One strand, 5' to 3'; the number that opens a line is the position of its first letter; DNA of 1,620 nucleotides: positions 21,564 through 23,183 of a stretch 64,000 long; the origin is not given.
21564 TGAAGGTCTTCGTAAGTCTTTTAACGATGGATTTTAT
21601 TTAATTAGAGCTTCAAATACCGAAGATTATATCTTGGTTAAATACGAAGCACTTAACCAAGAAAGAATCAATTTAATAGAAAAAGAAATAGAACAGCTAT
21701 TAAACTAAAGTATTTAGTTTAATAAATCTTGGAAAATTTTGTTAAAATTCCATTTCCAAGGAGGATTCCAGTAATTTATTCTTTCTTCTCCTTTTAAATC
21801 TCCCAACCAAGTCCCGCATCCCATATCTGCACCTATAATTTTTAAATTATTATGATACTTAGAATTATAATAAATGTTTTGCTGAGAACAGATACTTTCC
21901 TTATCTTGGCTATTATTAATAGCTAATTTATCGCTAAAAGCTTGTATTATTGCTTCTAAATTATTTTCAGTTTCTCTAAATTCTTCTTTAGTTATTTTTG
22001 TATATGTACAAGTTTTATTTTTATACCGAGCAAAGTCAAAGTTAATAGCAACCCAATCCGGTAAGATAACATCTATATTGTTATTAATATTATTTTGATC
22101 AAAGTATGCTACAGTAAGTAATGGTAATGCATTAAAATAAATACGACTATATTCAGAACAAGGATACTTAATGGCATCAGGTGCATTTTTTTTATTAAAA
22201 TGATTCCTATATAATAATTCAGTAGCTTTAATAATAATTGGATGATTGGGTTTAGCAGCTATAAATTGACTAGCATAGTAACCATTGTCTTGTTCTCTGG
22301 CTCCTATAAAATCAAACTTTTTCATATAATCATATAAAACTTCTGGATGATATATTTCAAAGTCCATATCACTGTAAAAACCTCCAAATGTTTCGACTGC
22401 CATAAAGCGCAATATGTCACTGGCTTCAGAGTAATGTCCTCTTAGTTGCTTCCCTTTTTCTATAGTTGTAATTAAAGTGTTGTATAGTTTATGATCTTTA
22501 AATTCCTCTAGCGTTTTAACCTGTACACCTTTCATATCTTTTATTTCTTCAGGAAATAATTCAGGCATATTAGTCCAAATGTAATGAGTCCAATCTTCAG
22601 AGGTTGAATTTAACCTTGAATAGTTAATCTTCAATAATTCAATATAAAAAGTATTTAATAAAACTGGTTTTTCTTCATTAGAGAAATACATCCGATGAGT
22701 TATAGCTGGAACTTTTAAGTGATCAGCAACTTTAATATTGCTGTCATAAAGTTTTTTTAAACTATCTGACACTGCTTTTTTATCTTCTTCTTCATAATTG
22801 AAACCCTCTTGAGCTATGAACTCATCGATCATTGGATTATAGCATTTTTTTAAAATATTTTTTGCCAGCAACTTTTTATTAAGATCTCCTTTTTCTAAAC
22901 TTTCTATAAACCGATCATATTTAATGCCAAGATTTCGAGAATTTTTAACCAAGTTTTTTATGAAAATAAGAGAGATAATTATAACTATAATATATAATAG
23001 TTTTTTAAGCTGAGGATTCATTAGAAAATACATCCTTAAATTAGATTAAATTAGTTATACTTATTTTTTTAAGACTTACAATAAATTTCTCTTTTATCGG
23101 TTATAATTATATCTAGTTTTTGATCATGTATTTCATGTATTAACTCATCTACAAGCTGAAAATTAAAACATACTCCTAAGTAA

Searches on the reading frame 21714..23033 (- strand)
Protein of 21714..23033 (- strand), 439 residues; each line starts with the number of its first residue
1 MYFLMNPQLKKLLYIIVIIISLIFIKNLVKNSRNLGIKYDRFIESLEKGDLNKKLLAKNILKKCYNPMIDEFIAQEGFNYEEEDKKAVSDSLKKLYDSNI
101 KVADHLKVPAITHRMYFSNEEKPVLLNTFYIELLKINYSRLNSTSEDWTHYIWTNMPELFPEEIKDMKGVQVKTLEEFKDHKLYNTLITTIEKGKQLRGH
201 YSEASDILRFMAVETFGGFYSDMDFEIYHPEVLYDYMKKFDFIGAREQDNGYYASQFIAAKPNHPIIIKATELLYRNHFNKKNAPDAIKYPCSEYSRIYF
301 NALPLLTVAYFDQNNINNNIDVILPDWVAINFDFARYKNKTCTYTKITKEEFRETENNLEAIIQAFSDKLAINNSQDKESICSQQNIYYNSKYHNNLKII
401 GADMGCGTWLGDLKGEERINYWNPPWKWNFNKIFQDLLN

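Call 3: search_protein_families(library=pfam, proteins=[window:21714-23033:-], max_evalue=1)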
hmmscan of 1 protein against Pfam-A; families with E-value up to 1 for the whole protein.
window:21714-23033:- (439 aa): 7 families
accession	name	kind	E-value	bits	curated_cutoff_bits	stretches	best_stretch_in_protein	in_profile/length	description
PF04488.21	Gly_transf_sug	-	1.3e-06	29.4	23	1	137-228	7-80/93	Glycosyltransferase sugar-binding region containing DXD motif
PF12919.13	TcdA_TcdB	-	6.2e-06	26.1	23.6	1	162-225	132-194/382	TcdA/TcdB catalytic glycosyltransferase domain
PF20649.3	COG5_C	-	0.04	14.3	24.7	1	87-177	68-117/186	Conserved oligomeric Golgi complex subunit 5, C-terminal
PF01196.24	Ribosomal_L17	-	0.23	12.8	27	0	335-364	66-95/97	Ribosomal protein L17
PF06480.20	FtsH_ext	-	0.33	11.6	25.5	1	12-52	2-44/103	FtsH Extracellular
PF14584.11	DUF4446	-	0.43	11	27.4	1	13-57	5-49/150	Protein of unknown function (DUF4446)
PF09124.16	Endonuc-dimeris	-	0.71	10.5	22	0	73-87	25-39/54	T4 recombination endonuclease VII, dimerisation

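Call 4: search_protein_families(library=ncbifam, proteins=[window:21714-23033:-], max_evalue=1)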
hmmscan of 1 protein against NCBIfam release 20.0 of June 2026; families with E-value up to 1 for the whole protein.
window:21714-23033:- (439 aa): 0 families

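Call 5: search_solved_structures(query=window:21714-23033:-, max_evalue=10, show_alignments=3)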
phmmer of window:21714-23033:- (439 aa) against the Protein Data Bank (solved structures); distinct sequences matched with E-value up to 10: 2.
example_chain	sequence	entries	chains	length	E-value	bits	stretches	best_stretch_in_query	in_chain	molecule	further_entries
8ovs_AAA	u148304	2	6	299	0.094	14.6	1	200-283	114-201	YeGT glycosyltransferase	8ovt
7u8o_D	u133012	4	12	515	2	10.3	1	20-83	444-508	Vacuolar proton pump subunit B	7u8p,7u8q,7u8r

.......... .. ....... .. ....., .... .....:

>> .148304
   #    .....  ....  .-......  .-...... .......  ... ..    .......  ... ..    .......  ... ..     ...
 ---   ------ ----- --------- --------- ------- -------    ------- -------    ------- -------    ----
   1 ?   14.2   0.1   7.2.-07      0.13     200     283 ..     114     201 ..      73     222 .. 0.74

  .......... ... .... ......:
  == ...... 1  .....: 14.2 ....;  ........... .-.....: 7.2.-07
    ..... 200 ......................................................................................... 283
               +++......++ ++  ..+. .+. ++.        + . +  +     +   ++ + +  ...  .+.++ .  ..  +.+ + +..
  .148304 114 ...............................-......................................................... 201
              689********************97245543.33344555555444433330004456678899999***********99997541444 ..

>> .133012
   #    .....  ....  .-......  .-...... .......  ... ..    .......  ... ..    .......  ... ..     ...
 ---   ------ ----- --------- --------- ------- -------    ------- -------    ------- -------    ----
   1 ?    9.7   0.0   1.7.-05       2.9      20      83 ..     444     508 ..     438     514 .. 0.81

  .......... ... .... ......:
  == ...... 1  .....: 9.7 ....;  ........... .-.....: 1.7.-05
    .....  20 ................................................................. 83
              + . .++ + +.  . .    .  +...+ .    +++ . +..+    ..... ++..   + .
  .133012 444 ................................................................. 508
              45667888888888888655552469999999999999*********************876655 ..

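Call 8: find_homologous_proteins(query=window:21714-23033:-, max_evalue=0.001)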
Query window:21714-23033:- (439 aa): 56 proteins with E <= 0.001 among 5096 candidates.
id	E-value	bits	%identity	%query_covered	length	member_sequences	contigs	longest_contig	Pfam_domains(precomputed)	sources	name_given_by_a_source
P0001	5.9e-295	996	100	99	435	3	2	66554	PF04488.22,PF12919.14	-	-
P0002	8.4e-204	695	72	97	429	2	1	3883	PF04488.22,PF12919.14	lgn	-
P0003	3.2e-145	502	53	98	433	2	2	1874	PF04488.22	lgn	-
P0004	1.7e-122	427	47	96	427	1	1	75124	PF04488.22,PF12919.14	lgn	-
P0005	3.2e-112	394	49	85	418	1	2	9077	PF04488.22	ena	-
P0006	2.9e-109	384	49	85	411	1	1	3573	PF04488.22,PF12919.14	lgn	-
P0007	1.3e-107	378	46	90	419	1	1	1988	PF04488.22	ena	-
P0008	4.0e-107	377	48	84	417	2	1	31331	PF04488.22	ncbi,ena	-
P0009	4.5e-107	377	46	81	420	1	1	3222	PF04488.22,PF12919.14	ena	-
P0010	1.5e-104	368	47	87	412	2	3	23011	PF04488.22,PF12919.14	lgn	-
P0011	3.1e-104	367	46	85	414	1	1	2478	PF04488.22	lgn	-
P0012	1.8e-103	365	46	84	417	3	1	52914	PF04488.22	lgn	-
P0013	2.0e-103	365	47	85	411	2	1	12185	PF04488.22,PF12919.14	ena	-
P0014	4.1e-103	364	44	95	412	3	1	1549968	PF04488.22,PF12919.14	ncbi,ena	-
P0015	7.8e-103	363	40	95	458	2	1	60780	PF04488.22,PF05704.19,PF12919.14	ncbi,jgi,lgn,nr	ncbi:MAG: hypothetical protein N4A31_05455 [Rickettsiales bacterium]|jgi:hypothetical protein|nr:hyp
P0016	1.2e-102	362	41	85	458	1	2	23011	PF04488.22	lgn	-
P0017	1.5e-102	362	41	85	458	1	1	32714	PF04488.22,PF12919.14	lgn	-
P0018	3.1e-102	361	43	95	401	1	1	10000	PF04488.22,PF12919.14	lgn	-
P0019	7.6e-102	359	42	85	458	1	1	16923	PF04488.22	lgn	-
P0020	1.1e-101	359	43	92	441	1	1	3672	PF04488.22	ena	-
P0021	2.0e-101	358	42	95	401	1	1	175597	PF04488.22,PF12919.14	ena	-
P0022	1.6e-100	355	42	95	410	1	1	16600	PF04488.22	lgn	-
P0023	2.7e-100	354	40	93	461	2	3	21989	PF04488.22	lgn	-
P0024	3.6e-99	351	46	85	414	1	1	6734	PF04488.22,PF12919.14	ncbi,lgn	-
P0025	6.8e-99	350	45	85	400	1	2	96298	PF04488.22,PF05704.19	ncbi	-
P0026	1.0e-98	349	46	81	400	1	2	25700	PF04488.22,PF05704.19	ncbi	-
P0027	6.1e-98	347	48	82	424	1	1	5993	PF04488.22,PF05704.19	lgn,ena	-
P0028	1.1e-97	346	49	79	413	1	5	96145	PF04488.22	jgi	jgi:hypothetical protein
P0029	1.3e-97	345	45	85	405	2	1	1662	PF04488.22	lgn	-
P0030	2.3e-97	345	51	73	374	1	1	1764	PF04488.22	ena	-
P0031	3.7e-97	344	44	95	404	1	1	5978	PF04488.22,PF12919.14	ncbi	-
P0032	6.5e-97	343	43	85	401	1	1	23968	PF04488.22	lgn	-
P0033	8.4e-97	343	41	89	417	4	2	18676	PF04488.22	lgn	-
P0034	3.5e-96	341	43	82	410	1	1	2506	PF04488.22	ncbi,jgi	jgi:mannosyltransferase OCH1-like enzyme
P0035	1.7e-95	338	43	85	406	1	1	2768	PF04488.22,PF12919.14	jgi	-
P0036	6.1e-95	337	44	86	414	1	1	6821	PF04488.22,PF05704.19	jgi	jgi:hypothetical protein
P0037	1.3e-94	336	47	81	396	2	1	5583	PF04488.22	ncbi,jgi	jgi:mannosyltransferase OCH1-like enzyme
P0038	1.5e-94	335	45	81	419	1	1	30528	PF04488.22,PF05704.19,PF12919.14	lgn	-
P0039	1.7e-94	335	43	85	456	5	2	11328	PF04488.22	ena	-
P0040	5.8e-94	333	42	86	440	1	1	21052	PF04488.22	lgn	-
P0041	2.4e-93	331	42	86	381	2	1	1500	PF04488.22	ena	-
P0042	4.4e-93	331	41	85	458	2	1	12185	PF04488.22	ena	-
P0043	8.2e-93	330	46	83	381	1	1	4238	PF04488.22,PF05704.19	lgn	-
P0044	1.3e-92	329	42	84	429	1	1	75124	PF04488.22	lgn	-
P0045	1.7e-92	329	43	85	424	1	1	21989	PF04488.22,PF12919.14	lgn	-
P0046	2.3e-92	328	44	84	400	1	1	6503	PF04488.22,PF05704.19,PF12919.14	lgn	-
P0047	1.9e-91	325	43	81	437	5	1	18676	PF04488.22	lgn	-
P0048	1.5e-89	319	45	80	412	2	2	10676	PF04488.22,PF12919.14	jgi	jgi:hypothetical protein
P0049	2.9e-89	318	46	86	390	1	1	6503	PF04488.22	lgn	-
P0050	4.1e-87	311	47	67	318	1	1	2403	PF04488.22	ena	-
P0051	6.0e-84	300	42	80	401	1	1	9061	PF04488.22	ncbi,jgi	jgi:mannosyltransferase OCH1-like enzyme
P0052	2.4e-78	282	40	88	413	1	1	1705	PF04488.22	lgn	-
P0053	9.5e-78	280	40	85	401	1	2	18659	PF04488.22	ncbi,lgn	-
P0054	9.8e-76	273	40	85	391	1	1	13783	PF04488.22,PF12919.14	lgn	-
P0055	1.1e-72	263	41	88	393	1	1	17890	PF04488.22,PF05704.19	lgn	-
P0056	5.1e-71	258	39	81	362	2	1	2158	PF04488.22,PF05704.19,PF12919.14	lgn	-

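Call 10: find_related_loci(query=window:21714-23033:-, collection=genome_contigs, flank=6000)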
Query window:21714-23033:- (439 aa) in genome_contigs; peptide patterns used: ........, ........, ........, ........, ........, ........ (x = any residue, [..] = any of these).
25 stretches matched a pattern, but none encodes a relative of the query by tblastn (E <= 1e-3).

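Call 12: find_related_loci(query=A1, collection=genome_contigs, flank=8000)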
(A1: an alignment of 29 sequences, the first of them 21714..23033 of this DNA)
Query A1 (439 aa) in genome_contigs; peptide patterns used: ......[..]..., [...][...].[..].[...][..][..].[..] (x = any residue, [..] = any of these).
276 stretches matched a pattern; 33 encode a relative of the query (tblastn E <= 1e-3); 31 distinct loci.
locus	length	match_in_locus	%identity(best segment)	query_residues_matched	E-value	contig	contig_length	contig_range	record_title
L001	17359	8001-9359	40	15-433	4e-109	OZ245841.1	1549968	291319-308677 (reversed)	MAG: Rickettsiales bacterium isolate bb328acc-01b6-4c19-a8df-90102e471339 genome assembly, chromosome: 1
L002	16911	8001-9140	47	53-426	1e-107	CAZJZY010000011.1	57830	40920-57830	MAG TPA_asm: uncultured Rickettsiales bacterium isolate SRP285395_co2_454 genome assembly, contig: NODE_744_length_57830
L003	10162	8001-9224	43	53-423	3e-103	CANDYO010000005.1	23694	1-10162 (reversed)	MAG: Rickettsiales bacterium isolate NGIII-112018-120 genome assembly, contig: NGIII-112018-C2905, whole genome shotgun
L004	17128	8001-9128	47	55-423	5e-111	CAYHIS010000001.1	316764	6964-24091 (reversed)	MAG TPA_asm: uncultured Rickettsiales bacterium isolate ERP119705_co14_100 genome assembly, contig: NODE_7_length_316764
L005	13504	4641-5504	33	54-339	1e-50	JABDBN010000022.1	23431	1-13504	MAG: Alphaproteobacteria bacterium isolate BWOrgHeat_Nextera64_MAG2 3300020774.a:Ga0206948_1096, whole genome shotgun se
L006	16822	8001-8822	34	63-336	9e-48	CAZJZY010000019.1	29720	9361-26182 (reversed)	MAG TPA_asm: uncultured Rickettsiales bacterium isolate SRP285395_co2_454 genome assembly, contig: NODE_2494_length_2972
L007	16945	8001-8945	32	64-409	1e-47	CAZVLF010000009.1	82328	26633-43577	MAG TPA_asm: uncultured Rickettsiales bacterium isolate SRP220891_co1_42 genome assembly, contig: NODE_497_length_82328_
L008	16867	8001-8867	32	56-336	1e-40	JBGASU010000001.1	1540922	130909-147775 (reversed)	MAG: Candidatus Midichloriaceae bacterium isolate MAG_MBR_H10.77 MBRH10-77_opera_contig_3, whole genome shotgun sequence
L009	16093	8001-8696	34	103-331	8e-40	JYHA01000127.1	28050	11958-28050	Candidatus Arcanobacter lacustris strain SCGC AAA041-L04 SZ25_contig000130, whole genome shotgun sequence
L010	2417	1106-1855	34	91-336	9e-38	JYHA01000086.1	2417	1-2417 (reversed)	Candidatus Arcanobacter lacustris strain SCGC AAA041-L04 SZ25_contig000088, whole genome shotgun sequence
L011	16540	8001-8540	24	100-325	3e-10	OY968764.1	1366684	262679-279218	MAG: uncultured bacterium isolate MFD05512.bin.c.17 genome assembly, chromosome: 1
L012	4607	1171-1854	22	8-285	3e-10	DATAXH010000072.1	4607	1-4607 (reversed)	MAG TPA_asm: Candidatus Babeliales bacterium isolate SMAG_U5648 k141_1313167, whole genome shotgun sequence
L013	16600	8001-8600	24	84-325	1e-9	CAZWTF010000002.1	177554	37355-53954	MAG TPA_asm: uncultured Pseudomonadota bacterium isolate SRP193066_co1_32 genome assembly, contig: NODE_123_length_17755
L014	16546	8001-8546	22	98-325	3e-9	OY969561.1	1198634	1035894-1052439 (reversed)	MAG: uncultured bacterium isolate MFD01633.bin.c.3 genome assembly, chromosome: 1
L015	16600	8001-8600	21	82-325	2e-8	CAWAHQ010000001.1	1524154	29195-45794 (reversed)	MAG: uncultured bacterium isolate MFD04434.bin.1.151 genome assembly, contig: contig_34089, whole genome shotgun sequenc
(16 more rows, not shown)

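Call 17: find_encoding_contigs(protein=P0014, flank=10000, max_places=3)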
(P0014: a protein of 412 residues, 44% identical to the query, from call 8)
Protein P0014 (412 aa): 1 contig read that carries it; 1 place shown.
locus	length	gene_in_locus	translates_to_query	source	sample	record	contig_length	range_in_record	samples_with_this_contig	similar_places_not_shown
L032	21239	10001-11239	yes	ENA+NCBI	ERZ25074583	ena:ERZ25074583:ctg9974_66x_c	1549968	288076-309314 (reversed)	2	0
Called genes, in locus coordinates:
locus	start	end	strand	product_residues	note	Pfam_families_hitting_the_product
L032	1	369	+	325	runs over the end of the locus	PF02618:YceG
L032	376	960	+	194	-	PF02660:G3P_acyltransf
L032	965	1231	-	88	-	-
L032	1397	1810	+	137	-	-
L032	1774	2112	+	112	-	PF03400:DDE_Tnp_IS1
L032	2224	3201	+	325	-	PF13936:HTH_38, PF13565:HTH_32 (weak)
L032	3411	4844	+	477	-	PF03951:Gln-synt_N, PF00120:Gln-synt_C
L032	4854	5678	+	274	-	PF00793:DAHP_synth_1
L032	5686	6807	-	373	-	PF02636:Methyltransf_28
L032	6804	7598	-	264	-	PF01790:LGT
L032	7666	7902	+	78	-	PF04380:BMFP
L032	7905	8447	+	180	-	-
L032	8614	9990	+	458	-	PF04488:Gly_transf_sug, PF12919:TcdA_TcdB (weak), PF05704:Caps_synth (weak)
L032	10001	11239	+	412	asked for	PF12919:TcdA_TcdB (weak), PF04488:Gly_transf_sug (weak)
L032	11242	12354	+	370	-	PF01612:DNA_pol_A_exo1, PF00570:HRDC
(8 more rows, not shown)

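Call 18: find_encoding_contigs(protein=P0004, flank=10000, max_places=3)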
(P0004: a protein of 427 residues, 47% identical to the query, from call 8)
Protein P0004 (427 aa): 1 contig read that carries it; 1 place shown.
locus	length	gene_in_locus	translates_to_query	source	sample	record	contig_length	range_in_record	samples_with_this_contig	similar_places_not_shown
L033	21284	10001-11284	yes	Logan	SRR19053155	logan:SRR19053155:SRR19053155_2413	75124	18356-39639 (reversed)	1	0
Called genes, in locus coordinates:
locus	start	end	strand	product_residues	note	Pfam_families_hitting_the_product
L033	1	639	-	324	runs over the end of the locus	PF02618:YceG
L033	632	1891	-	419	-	PF00109:ketoacyl-synt, PF02801:Ketoacyl-synt_C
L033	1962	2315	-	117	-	-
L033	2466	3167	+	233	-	PF01863:YgjP-like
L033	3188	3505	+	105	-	PF00893:Multi_Drug_Res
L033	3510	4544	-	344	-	PF12796:Ank_2, PF13637:Ank_4 (faint), PF13857:Ank_5 (faint), PF00023:Ank (faint), PF13606:Ank_3 (faint), PF12796:Ank_2 (weak)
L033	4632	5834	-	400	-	PF07690:MFS_1, PF13347:MFS_2 (weak)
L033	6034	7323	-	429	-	PF12919:TcdA_TcdB (weak), PF04488:Gly_transf_sug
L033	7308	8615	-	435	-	PF12919:TcdA_TcdB (faint), PF04488:Gly_transf_sug (weak)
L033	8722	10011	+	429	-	PF04488:Gly_transf_sug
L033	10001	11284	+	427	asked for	PF04488:Gly_transf_sug, PF12919:TcdA_TcdB (weak)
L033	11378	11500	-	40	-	-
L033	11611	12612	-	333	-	PF00535:Glycos_transf_2, PF13641:Glyco_tranf_2_3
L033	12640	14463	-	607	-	PF01531:Glyco_transf_11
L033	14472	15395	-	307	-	PF03269:DUF268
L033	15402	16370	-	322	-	PF18025:FucT_N, PF00852:Glyco_transf_10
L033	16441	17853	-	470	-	PF00089:Trypsin, PF13365:Trypsin_2, PF00595:PDZ, PF13180:PDZ_2, PF17820:PDZ_6, PF00595:PDZ, PF12812:PDZ_1 (weak), PF13180:PDZ_2 (weak), +2 more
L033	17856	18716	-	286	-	PF01145:Band_7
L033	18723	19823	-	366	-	PF01145:Band_7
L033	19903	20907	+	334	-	PF02374:ArsA_ATPase (faint), PF09140:MipZ, PF10609:ParA, PF13614:AAA_31 (weak), PF01656:CbiA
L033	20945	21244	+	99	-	PF05101:VirB3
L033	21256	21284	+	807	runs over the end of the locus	PF27097:VirB4_TrbE_N, PF12846:AAA_10 (faint), PF03135:CagE_TrbE_VirB, PF19044:P-loop_TraG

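Call 20: find_encoding_contigs(protein=P0001, flank=10000, max_places=3)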
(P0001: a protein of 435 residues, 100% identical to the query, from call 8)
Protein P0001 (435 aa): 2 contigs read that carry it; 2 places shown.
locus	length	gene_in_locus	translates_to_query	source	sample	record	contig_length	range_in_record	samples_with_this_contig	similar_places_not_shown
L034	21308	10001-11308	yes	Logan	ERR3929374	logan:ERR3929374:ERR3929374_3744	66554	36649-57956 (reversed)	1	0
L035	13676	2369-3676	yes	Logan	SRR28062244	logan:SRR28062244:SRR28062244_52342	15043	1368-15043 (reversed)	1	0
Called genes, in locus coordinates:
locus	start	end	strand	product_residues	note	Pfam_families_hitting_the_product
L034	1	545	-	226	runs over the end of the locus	PF00929:RNase_T, PF01612:DNA_pol_A_exo1 (faint)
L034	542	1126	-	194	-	PF01121:CoaE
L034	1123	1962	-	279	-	PF03618:Kinase-PPPase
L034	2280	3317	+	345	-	PF01208:URO-D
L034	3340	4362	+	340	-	PF00762:Ferrochelatase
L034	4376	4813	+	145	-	PF03653:UPF0093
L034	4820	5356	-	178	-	PF01712:dNK (faint), PF13189:Cytidylate_kin2 (faint), PF13238:AAA_18, PF01202:SKI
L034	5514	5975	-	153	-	PF01584:CheW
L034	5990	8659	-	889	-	PF01627:Hpt, PF02895:H-kinase_dim, PF02518:HATPase_c, PF01584:CheW, PF00072:Response_reg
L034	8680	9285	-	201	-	PF10090:HPTransfase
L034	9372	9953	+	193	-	PF01812:5-FTHF_cyc-lig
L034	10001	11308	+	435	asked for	PF12919:TcdA_TcdB (weak), PF04488:Gly_transf_sug (weak)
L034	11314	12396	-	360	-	PF02878:PGM_PMM_I, PF02879:PGM_PMM_II, PF02880:PGM_PMM_III, PF00408:PGM_PMM_IV (weak)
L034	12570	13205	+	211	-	PF00814:TsaD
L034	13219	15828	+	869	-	PF01624:MutS_I, PF05188:MutS_II, PF05192:MutS_III, PF05190:MutS_IV, PF00488:MutS_V, PF27441:MutS_C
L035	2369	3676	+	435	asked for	PF12919:TcdA_TcdB (weak), PF04488:Gly_transf_sug (weak)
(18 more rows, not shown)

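Call 21: find_encoding_contigs(protein=P0021, flank=10000, max_places=3)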
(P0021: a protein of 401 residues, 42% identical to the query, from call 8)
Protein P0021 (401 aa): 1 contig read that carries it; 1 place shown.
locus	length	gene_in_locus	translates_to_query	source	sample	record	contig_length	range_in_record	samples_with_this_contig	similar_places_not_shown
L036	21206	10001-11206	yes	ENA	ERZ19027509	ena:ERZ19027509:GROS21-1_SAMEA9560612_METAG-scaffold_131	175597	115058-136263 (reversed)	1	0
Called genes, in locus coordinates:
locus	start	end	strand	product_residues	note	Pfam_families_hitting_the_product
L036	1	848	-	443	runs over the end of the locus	PF01523:PmbA_TldD_1st, PF19290:PmbA_TldD_2nd, PF19289:PmbA_TldD_3rd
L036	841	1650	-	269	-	PF01476:LysM, PF01551:Peptidase_M23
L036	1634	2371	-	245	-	PF03883:H2O2_YaaD, PF21818:DUF6884 (faint)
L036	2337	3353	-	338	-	PF06258:Mito_fiss_Elm1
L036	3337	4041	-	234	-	PF01728:FtsJ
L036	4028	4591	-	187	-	PF06242:TrcR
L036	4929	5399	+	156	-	PF10046:BLOC1_2 (weak), PF23991:DUF7310 (faint), PF10779:XhlA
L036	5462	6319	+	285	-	PF13793:Pribosyltran_N, PF00156:Pribosyltran, PF14572:Pribosyl_synth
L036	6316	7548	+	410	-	PF04488:Gly_transf_sug, PF12919:TcdA_TcdB (weak)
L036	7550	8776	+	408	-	PF05704:Caps_synth (weak), PF04488:Gly_transf_sug, PF12919:TcdA_TcdB (weak)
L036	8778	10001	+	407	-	PF12919:TcdA_TcdB (weak), PF04488:Gly_transf_sug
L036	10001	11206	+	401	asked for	PF04488:Gly_transf_sug, PF12919:TcdA_TcdB (weak)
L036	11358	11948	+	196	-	-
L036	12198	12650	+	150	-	PF00300:His_Phos_1 (faint)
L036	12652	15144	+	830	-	PF00580:UvrD-helicase, PF13087:AAA_12 (faint), PF13245:AAA_19, PF00580:UvrD-helicase, PF13361:UvrD_C, PF13538:UvrD_C_2 (faint)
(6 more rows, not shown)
